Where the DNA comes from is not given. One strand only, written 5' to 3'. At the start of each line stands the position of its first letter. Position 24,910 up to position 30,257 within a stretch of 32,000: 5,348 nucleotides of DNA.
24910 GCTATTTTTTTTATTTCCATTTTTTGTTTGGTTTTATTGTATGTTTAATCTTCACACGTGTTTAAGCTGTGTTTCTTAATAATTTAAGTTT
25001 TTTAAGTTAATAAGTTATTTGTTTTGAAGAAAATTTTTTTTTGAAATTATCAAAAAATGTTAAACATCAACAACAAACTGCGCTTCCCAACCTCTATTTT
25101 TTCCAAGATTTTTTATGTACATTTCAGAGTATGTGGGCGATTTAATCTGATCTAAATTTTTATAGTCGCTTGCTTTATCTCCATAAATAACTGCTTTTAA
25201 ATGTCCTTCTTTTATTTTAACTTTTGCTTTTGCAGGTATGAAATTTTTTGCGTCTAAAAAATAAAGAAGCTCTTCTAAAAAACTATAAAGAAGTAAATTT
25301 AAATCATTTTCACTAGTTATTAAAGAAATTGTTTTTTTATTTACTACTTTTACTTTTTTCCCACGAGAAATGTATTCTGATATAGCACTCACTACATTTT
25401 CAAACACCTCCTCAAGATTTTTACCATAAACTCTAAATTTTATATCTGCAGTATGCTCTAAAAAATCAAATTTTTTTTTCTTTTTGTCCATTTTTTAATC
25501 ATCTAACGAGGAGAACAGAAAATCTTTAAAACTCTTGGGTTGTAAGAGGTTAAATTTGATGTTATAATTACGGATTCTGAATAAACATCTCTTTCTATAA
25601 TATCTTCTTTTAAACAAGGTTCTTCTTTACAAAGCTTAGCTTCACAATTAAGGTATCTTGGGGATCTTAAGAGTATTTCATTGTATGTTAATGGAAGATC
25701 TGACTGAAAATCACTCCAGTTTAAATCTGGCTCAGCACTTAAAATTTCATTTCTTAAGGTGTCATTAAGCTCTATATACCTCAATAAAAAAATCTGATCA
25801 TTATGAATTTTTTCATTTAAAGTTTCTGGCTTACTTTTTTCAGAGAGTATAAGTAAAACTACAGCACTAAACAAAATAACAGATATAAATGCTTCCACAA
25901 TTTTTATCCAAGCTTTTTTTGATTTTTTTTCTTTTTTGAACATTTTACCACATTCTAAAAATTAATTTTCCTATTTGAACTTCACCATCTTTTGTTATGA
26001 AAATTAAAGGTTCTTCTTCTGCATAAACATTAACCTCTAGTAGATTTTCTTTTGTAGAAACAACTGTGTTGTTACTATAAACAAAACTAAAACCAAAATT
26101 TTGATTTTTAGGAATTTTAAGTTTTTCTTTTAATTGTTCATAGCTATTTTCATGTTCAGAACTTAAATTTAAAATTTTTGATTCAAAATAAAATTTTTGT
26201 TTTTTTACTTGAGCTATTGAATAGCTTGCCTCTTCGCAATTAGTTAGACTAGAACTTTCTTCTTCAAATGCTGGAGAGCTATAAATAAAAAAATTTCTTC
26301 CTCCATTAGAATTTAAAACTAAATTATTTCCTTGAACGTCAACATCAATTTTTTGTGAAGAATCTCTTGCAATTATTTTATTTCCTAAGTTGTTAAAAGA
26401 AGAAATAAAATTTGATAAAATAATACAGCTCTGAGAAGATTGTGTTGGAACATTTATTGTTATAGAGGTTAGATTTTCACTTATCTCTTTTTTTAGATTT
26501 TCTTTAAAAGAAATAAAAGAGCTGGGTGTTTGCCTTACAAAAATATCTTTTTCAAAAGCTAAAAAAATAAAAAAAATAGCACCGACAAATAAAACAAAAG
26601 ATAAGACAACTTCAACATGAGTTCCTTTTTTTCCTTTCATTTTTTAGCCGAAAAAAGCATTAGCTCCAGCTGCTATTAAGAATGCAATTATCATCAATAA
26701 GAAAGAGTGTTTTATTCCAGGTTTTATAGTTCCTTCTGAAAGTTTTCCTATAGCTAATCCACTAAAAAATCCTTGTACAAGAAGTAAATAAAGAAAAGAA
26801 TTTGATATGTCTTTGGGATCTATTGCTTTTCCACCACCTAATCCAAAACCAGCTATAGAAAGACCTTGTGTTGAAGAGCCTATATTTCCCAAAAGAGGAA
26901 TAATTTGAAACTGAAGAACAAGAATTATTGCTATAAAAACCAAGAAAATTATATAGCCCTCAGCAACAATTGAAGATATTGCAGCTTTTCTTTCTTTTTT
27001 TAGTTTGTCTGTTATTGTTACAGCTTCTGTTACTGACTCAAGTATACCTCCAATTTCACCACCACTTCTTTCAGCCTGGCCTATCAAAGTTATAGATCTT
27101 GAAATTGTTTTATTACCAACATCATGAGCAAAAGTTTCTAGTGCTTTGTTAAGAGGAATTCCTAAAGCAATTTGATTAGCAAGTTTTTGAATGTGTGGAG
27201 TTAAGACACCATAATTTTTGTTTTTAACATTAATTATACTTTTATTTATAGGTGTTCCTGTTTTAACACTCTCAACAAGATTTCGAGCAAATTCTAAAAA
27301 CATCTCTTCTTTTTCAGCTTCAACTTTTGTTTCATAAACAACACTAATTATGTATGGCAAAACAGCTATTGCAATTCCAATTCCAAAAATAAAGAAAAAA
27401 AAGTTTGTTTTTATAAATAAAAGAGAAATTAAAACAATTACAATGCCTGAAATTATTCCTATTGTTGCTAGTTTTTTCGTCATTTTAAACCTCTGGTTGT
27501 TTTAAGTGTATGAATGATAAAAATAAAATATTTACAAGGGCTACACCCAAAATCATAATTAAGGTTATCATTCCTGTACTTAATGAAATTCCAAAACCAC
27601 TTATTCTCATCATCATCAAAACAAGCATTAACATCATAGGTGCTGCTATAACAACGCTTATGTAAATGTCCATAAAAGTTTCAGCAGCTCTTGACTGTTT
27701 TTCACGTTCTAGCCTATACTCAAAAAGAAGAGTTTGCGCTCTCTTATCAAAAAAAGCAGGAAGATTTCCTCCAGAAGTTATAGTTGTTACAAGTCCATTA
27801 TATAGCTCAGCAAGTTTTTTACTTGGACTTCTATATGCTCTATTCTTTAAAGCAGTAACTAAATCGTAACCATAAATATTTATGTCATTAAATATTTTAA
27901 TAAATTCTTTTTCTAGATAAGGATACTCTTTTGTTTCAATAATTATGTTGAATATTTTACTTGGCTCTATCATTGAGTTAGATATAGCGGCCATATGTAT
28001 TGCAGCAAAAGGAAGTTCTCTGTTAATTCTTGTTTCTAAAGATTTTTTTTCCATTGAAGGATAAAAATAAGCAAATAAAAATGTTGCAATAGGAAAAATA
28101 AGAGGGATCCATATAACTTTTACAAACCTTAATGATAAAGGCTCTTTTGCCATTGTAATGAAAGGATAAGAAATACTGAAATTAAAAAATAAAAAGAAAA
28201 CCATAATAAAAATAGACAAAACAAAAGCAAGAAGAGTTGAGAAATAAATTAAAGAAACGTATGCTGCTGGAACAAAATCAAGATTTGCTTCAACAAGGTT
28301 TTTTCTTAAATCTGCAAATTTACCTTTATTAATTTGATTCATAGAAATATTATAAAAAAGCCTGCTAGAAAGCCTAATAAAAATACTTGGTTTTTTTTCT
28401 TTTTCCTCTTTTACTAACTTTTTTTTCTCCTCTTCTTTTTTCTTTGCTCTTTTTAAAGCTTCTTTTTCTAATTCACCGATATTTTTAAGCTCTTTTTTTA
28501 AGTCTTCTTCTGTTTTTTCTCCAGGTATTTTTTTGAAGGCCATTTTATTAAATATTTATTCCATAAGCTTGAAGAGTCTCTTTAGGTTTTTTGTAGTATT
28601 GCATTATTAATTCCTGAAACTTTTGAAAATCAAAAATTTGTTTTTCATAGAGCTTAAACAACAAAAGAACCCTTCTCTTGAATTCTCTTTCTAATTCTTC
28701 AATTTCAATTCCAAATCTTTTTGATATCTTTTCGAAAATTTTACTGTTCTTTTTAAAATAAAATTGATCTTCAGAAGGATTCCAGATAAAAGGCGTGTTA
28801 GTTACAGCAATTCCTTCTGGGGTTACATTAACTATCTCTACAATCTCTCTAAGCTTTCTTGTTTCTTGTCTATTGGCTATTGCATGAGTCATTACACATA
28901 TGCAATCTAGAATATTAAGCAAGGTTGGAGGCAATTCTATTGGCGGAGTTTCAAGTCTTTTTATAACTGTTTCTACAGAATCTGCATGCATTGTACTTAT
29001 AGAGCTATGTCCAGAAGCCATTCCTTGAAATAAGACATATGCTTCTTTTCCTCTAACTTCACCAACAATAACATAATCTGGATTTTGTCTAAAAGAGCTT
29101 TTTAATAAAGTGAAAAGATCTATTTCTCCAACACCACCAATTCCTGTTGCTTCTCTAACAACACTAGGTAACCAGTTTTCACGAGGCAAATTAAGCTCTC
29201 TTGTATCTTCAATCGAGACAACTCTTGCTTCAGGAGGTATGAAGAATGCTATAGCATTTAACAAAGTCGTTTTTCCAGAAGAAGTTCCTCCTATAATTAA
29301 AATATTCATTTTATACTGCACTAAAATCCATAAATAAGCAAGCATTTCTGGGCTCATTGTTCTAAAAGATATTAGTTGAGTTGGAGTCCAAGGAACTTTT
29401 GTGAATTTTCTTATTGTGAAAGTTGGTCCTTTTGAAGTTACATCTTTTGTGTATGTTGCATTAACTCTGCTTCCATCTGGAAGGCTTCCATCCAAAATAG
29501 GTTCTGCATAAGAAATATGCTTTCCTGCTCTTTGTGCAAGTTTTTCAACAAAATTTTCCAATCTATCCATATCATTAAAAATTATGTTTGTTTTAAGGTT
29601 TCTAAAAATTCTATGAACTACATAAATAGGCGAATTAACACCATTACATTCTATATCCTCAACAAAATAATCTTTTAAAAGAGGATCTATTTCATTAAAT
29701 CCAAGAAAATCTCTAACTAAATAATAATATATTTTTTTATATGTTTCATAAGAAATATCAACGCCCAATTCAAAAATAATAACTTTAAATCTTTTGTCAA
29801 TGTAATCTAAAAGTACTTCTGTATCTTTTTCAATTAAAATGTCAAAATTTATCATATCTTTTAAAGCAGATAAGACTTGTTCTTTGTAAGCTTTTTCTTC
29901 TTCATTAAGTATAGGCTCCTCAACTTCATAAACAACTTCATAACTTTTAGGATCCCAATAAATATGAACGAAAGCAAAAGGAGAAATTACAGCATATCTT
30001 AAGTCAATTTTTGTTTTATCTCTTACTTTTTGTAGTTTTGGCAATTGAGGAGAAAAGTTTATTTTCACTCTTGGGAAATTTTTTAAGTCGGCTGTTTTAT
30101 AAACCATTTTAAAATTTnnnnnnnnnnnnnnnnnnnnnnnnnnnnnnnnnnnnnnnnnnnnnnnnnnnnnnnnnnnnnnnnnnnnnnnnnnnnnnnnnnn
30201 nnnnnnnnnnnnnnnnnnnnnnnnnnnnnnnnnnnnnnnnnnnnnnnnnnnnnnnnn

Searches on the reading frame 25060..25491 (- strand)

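Call 89: search_protein_families(library=pfam, proteins=[window:25060-25491:-], max_evalue=0.001)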
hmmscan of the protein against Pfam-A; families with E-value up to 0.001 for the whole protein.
window:25060-25491:- (143 aa): 1 family
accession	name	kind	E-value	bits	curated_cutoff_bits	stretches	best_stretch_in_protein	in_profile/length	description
PF01951.21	Archease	-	3.7e-32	111.9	25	1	8-143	1-136/136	Archease protein family (MTH1598/TM1083)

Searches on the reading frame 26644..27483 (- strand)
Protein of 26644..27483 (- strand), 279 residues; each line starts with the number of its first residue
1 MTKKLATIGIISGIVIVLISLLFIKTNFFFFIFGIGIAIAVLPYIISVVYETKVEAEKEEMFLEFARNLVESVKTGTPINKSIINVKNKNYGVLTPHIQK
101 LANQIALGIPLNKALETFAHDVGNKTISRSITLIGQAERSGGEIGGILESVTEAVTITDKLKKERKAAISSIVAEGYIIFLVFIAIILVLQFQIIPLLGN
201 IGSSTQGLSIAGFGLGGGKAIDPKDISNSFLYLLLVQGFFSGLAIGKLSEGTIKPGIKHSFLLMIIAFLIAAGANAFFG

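Call 89: search_protein_families(library=pfam, proteins=[window:26644-27483:-], max_evalue=0.001)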
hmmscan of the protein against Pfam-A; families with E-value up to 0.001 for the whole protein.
window:26644-27483:- (279 aa): 1 family
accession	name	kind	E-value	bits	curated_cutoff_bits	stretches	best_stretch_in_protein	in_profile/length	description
PF00482.28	T2SSF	-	1.4e-14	54.5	25.2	1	65-190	1-123/125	Type II secretion system (T2SS), protein F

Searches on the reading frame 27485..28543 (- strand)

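Call 89: search_protein_families(library=pfam, proteins=[window:27485-28543:-], max_evalue=0.001)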
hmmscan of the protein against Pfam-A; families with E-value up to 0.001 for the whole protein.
window:27485-28543:- (352 aa): 1 family
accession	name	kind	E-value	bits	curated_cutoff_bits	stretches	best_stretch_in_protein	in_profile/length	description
PF00482.28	T2SSF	-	1.1e-15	58.1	25.2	1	183-308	4-124/125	Type II secretion system (T2SS), protein F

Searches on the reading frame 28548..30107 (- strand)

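Call 89: search_protein_families(library=pfam, proteins=[window:28548-30107:-], max_evalue=0.001)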
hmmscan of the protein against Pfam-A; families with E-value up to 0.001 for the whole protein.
window:28548-30107:- (519 aa): 3 families
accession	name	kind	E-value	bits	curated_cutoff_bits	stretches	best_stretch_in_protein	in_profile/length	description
PF00437.27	T2SSE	-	2.2e-31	109.3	24.9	1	167-387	30-257/370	Type II/IV secretion system protein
PF23989.1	PilB3_C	-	5.6e-05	23.6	27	1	451-509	6-64/83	PilB3-like, C-terminal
PF13555.12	AAA_29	-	0.00062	19.9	27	0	267-294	23-50/61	P-loop containing region of AAA domain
